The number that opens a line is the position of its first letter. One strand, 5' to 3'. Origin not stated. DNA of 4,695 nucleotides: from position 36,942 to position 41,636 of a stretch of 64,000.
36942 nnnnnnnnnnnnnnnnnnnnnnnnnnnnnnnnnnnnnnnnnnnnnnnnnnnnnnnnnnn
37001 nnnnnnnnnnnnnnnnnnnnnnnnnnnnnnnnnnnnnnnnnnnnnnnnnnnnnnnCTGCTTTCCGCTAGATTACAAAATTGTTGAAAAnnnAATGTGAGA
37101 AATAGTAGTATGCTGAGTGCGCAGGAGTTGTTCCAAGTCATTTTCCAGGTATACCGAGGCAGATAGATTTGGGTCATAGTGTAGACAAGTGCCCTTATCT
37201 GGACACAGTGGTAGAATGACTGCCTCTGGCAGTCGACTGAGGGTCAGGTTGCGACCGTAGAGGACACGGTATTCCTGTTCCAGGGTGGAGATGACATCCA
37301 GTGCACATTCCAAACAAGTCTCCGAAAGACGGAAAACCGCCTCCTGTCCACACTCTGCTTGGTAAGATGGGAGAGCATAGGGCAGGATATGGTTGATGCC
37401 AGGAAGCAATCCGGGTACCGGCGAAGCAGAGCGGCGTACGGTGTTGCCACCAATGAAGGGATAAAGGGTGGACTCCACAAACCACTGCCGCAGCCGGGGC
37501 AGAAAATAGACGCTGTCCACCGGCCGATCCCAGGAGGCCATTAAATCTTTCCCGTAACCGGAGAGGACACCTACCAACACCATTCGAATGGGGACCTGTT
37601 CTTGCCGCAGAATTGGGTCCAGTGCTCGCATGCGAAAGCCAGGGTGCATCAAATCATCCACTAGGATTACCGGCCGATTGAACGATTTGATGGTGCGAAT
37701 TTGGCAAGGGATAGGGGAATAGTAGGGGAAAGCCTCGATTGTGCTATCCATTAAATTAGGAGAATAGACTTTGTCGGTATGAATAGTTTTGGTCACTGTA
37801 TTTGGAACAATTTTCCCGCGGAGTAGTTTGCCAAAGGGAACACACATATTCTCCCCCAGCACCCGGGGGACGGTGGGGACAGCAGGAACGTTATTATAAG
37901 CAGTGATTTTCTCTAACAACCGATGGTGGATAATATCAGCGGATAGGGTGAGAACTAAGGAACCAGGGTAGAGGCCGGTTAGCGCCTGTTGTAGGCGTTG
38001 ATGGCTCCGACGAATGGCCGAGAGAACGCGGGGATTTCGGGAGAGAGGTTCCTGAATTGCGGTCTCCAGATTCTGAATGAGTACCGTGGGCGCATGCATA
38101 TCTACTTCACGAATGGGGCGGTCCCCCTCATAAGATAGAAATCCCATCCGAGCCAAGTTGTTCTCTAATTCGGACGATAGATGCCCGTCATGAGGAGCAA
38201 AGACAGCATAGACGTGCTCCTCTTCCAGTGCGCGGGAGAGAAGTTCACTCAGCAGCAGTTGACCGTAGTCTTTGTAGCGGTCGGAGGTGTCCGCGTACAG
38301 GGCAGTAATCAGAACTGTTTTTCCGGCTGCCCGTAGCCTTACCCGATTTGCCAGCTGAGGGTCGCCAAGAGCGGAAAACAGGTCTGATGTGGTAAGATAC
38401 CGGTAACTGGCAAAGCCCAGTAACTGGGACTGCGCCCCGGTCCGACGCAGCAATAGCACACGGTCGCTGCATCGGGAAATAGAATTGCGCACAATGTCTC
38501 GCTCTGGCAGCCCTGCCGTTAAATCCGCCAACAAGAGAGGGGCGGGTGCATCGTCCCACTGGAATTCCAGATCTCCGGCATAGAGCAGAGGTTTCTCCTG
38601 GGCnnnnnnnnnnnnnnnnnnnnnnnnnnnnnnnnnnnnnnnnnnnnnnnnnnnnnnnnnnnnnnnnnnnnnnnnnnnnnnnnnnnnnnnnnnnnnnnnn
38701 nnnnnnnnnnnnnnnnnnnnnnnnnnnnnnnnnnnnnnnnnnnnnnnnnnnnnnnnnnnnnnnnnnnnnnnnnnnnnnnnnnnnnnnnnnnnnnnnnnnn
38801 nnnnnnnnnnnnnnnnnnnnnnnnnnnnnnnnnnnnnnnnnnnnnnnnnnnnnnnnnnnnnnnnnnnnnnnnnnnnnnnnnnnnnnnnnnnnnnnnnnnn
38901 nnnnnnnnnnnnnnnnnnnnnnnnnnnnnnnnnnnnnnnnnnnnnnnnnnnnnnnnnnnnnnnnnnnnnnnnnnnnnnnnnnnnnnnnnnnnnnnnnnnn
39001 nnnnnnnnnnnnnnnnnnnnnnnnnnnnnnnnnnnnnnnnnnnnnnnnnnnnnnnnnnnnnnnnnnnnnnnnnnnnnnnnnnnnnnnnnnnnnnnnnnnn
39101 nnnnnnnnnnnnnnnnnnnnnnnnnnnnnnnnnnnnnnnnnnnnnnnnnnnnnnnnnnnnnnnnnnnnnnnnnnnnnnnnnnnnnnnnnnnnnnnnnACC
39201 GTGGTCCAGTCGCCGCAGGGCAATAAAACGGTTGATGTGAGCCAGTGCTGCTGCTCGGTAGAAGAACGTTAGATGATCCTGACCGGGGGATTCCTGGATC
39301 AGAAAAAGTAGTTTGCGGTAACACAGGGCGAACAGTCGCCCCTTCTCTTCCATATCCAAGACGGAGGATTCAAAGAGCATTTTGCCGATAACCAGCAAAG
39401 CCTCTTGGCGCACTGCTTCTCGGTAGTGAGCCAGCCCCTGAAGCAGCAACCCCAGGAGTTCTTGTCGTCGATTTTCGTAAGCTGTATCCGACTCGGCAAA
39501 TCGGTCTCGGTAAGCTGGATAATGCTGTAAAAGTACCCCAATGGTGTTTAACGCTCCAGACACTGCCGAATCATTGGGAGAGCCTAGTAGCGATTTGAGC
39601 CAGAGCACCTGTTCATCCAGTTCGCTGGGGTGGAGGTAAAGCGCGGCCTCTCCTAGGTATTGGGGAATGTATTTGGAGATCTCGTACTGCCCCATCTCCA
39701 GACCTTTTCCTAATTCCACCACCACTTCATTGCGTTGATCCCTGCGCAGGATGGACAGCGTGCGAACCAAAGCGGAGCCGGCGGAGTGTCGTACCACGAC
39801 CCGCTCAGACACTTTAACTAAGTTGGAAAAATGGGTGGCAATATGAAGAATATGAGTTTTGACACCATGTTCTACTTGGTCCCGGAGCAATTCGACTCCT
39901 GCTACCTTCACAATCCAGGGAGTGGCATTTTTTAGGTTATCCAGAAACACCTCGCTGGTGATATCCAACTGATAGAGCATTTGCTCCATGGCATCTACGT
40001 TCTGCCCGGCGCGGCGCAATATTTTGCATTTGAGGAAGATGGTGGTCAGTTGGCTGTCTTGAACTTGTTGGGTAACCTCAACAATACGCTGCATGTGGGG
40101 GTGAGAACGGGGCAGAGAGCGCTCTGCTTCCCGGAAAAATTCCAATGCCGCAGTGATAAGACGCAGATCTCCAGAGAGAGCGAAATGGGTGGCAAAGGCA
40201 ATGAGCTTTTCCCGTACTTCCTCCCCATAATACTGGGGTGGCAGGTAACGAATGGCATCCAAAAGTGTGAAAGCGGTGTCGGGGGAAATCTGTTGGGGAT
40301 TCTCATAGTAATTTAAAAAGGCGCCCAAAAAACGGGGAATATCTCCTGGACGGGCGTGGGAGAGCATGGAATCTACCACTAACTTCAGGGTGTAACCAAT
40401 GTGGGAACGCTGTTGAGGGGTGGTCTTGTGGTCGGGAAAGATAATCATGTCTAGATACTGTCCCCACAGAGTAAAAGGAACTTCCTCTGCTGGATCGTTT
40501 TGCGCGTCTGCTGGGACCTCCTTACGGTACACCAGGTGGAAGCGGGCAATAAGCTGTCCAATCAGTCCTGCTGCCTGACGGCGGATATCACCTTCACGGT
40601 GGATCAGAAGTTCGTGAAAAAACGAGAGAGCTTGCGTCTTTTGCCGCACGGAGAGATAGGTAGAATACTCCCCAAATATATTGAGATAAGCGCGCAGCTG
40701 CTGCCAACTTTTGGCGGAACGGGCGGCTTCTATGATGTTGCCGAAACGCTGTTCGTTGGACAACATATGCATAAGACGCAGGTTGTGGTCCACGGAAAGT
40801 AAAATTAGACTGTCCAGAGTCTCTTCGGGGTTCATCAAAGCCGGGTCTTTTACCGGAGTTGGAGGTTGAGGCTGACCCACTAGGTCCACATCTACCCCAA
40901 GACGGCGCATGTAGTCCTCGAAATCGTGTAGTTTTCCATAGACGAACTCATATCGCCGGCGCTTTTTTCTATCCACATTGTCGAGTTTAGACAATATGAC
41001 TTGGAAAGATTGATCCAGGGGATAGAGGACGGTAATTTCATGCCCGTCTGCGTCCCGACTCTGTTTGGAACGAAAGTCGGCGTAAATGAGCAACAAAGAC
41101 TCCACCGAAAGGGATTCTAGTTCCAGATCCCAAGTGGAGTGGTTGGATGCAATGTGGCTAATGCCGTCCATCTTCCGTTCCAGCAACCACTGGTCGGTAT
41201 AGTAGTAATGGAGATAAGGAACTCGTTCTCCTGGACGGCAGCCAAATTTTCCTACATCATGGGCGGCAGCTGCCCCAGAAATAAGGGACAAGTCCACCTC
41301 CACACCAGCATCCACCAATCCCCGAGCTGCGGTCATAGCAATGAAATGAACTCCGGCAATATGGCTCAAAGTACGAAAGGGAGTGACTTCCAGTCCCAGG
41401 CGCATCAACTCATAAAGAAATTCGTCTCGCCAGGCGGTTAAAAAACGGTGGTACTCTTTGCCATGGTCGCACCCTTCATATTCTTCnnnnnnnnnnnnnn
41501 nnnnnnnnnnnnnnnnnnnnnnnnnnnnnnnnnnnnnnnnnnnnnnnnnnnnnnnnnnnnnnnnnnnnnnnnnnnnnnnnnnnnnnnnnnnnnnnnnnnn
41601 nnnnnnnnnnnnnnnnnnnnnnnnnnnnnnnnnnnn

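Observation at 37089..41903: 1600-aa protein fusing a synthetase-type and a hydrolase-type nucleotide domain with a long helical spacer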

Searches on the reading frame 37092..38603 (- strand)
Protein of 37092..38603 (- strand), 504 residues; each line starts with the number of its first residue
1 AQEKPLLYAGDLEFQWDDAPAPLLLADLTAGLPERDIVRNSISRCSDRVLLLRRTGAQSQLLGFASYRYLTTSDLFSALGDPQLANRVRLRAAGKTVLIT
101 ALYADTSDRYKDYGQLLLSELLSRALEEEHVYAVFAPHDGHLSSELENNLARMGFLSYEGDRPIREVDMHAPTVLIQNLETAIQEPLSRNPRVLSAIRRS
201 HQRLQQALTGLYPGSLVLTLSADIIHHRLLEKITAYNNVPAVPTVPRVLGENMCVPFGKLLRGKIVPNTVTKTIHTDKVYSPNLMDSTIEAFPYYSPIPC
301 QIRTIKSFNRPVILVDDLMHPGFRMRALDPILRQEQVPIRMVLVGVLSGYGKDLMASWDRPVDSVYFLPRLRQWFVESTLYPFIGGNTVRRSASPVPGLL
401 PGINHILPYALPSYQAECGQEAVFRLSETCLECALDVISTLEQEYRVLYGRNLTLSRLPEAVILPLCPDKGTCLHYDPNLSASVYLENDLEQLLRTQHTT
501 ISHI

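Call 37: predict_structure(alignment_id=A4)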
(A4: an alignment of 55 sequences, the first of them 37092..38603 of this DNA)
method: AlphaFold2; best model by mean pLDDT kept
length: 504 residues; sequences in the alignment: 55
mean_pLDDT: 95.0   pTM: 0.93
mean pLDDT of the five models: 95.0, 94.9, 94.4, 93.9, 93.5
residues with pLDDT >= 90: 464; 70-90: 34; 50-70: 5; < 50: 1
segments of 3 or more residues with pLDDT < 50: none
pLDDT, mean of each block of 10 residues (from residue 1): 74 96 96 94 97 92 97 93 91 93 93 96 98 95 94 91 92 97 96 98 98 97 95 97 95 96 93 97 96 96 98 97 96 98 98 98 98 97 97 93 97 93 97 99 98 98 96 93 98 90 63
secondary structure, 60 per line:
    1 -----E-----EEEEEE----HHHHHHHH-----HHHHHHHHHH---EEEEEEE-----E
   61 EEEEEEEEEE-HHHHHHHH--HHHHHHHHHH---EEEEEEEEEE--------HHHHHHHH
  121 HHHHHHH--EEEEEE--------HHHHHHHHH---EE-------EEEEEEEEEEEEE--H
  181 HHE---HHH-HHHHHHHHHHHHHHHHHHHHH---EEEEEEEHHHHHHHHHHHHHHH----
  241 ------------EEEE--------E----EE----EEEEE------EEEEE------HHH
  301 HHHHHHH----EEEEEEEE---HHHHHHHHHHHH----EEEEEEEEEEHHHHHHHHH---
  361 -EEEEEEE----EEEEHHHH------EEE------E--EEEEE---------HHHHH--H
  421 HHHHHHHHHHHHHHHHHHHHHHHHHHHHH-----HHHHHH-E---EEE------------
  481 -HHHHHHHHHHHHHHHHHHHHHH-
elements in order: E12-17 H22-29 H35-44 E48-54 E60-70 H72-79 H82-91 E95-104 H113-127 E130-135 H144-152 E165-177 H191-211 E215-221 H222-236 E253-256 E276-280 E287-291 H298-307 E312-319 H323-334 E339-348 H349-357 E362-368 E373-376 H377-380 E387-389 E399-403 H413-417 H420-449 H455-460 E466-468 H482-503

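Call 39: fold_search(model_id=the predicted structure, library=pdb)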
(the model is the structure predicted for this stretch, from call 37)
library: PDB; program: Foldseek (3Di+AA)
matches with E <= 10: 1249; with E <= 0.001: 69
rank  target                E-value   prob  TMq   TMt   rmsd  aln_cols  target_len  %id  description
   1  7chd_C                6.1e-05  1.00  0.21  0.50   7.5       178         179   17  AtaT complexed with acetyl-methionyl-tRNAfMet (released 2020-11-04)
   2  6gtr_A                6.5e-05  1.00  0.21  0.58   5.0       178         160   16  Structure of the AtaT Y144F mutant toxin bound to the C-terminus of the antitoxin AtaR and Acetyl-CoA (released 2019-03-06)
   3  6ajm_B                6.9e-05  1.00  0.21  0.60   6.5       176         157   15  Crystal structure of apo AtaTR (released 2019-01-02)
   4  1y0b_A                9.7e-05  1.00  0.19  0.44   6.5       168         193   14  Crystal Structure of Xanthine Phosphoribosyltransferase from Bacillus subtilis. (released 2005-02-22)
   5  5trm_C                1.1e-04  1.00  0.21  0.60   4.3       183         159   14  Crystal structure of human GCN5 histone acetyltransferase domain (released 2017-12-06)
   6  6w1i_B                1.1e-04  1.00  0.20  0.47   5.6       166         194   15  Re-interpretation of ppGpp (G4P) electron density in the deposited crystal structure of Xanthine phosphoribosyltransfe (released 2020-07-29)
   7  5trm_T                1.1e-04  1.00  0.21  0.57   4.9       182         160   14  Crystal structure of human GCN5 histone acetyltransferase domain (released 2017-12-06)
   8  5trm_H                1.2e-04  1.00  0.22  0.62   4.5       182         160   12  Crystal structure of human GCN5 histone acetyltransferase domain (released 2017-12-06)
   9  1cm0_B                1.2e-04  1.00  0.22  0.60   4.6       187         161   13  CRYSTAL STRUCTURE OF THE PCAF/COENZYME-A COMPLEX (released 1999-07-06)
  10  5xun_B                1.2e-04  1.00  0.23  0.59   5.6       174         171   12  Crystal structure of Y145F mutant of KacT (released 2017-07-19)
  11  6w1i_A                1.4e-04  1.00  0.20  0.46   6.4       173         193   14  Re-interpretation of ppGpp (G4P) electron density in the deposited crystal structure of Xanthine phosphoribosyltransfe (released 2020-07-29)
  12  8h66_F                1.5e-04  1.00  0.21  0.58   4.8       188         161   11  Crystal structure of human GCN5 histone acetyltransferase domain bound with propionyl-CoA (released 2023-05-03)
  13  4nsq_A                1.7e-04  1.00  0.22  0.61   4.6       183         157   13  Crystal structure of PCAF (released 2014-03-05)
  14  5yag_A                1.7e-04  1.00  0.22  0.45   5.9       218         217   10  Crystal structure of mosquito arylalkylamine N-Acetyltransferase like 5b/spermine N-Acetyltransferase (released 2018-02-28)
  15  1z4r                  1.9e-04  1.00  0.22  0.61   4.4       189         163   14  Human GCN5 Acetyltransferase (released 2005-03-29)
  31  1y0b_D                2.8e-04  1.00  0.19  0.44   6.2       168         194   14  Crystal Structure of Xanthine Phosphoribosyltransferase from Bacillus subtilis. (released 2005-02-22)
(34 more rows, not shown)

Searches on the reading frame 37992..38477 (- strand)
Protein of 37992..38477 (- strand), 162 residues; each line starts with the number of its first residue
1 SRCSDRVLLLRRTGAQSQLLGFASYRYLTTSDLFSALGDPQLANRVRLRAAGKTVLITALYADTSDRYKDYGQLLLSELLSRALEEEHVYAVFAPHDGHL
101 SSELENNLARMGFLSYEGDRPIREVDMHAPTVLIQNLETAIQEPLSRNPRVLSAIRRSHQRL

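Call 12: search_protein_families(library=pfam, proteins=[window:37992-38477:-], max_evalue=10)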
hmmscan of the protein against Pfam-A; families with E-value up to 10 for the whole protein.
window:37992-38477:- (162 aa): 0 families

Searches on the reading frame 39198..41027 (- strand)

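Call 12: search_protein_families(library=pfam, proteins=[window:39198-41027:-], max_evalue=10)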
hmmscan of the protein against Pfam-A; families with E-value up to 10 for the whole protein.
window:39198-41027:- (610 aa): 3 families
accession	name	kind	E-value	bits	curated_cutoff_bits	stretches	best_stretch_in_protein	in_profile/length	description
PF17057.10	B3R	-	0.056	13.8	27.5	1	322-364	16-58/117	Poxviridae B3 protein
PF13646.12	HEAT_2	-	0.13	13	27.7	0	520-550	28-58/88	HEAT repeats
PF02985.28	HEAT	-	0.22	12.3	23.5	0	140-160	8-28/31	HEAT repeat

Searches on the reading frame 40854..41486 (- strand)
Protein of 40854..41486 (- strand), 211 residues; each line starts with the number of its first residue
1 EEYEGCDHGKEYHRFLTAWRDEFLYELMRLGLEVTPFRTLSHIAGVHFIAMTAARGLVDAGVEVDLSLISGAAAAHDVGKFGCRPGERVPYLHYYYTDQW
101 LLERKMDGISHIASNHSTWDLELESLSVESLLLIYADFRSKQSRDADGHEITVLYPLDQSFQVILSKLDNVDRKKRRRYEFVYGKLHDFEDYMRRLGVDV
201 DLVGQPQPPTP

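Call 52: search_solved_structures(query=A6, max_evalue=10, show_alignments=2)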
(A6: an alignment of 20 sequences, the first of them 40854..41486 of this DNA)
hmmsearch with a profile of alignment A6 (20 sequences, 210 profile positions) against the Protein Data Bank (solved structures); distinct sequences matched with E-value up to 10: 2.
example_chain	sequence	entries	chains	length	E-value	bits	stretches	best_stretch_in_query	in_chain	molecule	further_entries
1xx7_A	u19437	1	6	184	0.053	16.5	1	40-80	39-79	oxetanocin-like protein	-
7t03_A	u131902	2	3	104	0.24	14.4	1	20-69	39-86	Cold unfolding four helix bundle | Designed cold unfolding four helix bundle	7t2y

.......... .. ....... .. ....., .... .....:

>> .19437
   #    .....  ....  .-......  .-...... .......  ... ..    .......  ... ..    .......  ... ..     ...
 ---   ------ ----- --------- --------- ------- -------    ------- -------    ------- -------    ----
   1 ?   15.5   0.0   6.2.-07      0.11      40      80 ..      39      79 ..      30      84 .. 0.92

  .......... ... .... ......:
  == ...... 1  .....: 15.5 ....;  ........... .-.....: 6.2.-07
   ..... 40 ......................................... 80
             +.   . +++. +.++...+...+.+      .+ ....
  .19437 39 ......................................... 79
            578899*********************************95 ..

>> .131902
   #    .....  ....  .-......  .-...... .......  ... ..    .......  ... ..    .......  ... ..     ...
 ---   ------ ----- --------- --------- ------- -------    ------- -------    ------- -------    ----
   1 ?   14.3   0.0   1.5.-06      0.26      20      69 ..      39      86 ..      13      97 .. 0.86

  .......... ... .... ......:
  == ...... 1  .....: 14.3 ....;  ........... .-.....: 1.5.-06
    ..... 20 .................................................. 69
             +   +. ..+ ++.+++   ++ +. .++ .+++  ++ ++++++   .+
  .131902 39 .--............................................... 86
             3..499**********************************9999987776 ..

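Call 85: search_solved_structures(query=A11, max_evalue=10, show_alignments=3)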
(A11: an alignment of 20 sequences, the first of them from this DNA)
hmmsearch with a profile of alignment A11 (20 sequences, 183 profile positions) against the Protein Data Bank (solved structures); distinct sequences matched with E-value up to 10: 3.
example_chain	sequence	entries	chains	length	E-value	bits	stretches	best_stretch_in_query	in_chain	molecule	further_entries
1xx7_A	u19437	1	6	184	0.032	17.3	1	19-60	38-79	oxetanocin-like protein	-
4mcw_A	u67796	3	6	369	0.24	14.5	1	12-64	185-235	Metal dependent phosphohydrolase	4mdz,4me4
2odh_A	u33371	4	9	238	1.3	12.1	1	98-143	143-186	R.BcnI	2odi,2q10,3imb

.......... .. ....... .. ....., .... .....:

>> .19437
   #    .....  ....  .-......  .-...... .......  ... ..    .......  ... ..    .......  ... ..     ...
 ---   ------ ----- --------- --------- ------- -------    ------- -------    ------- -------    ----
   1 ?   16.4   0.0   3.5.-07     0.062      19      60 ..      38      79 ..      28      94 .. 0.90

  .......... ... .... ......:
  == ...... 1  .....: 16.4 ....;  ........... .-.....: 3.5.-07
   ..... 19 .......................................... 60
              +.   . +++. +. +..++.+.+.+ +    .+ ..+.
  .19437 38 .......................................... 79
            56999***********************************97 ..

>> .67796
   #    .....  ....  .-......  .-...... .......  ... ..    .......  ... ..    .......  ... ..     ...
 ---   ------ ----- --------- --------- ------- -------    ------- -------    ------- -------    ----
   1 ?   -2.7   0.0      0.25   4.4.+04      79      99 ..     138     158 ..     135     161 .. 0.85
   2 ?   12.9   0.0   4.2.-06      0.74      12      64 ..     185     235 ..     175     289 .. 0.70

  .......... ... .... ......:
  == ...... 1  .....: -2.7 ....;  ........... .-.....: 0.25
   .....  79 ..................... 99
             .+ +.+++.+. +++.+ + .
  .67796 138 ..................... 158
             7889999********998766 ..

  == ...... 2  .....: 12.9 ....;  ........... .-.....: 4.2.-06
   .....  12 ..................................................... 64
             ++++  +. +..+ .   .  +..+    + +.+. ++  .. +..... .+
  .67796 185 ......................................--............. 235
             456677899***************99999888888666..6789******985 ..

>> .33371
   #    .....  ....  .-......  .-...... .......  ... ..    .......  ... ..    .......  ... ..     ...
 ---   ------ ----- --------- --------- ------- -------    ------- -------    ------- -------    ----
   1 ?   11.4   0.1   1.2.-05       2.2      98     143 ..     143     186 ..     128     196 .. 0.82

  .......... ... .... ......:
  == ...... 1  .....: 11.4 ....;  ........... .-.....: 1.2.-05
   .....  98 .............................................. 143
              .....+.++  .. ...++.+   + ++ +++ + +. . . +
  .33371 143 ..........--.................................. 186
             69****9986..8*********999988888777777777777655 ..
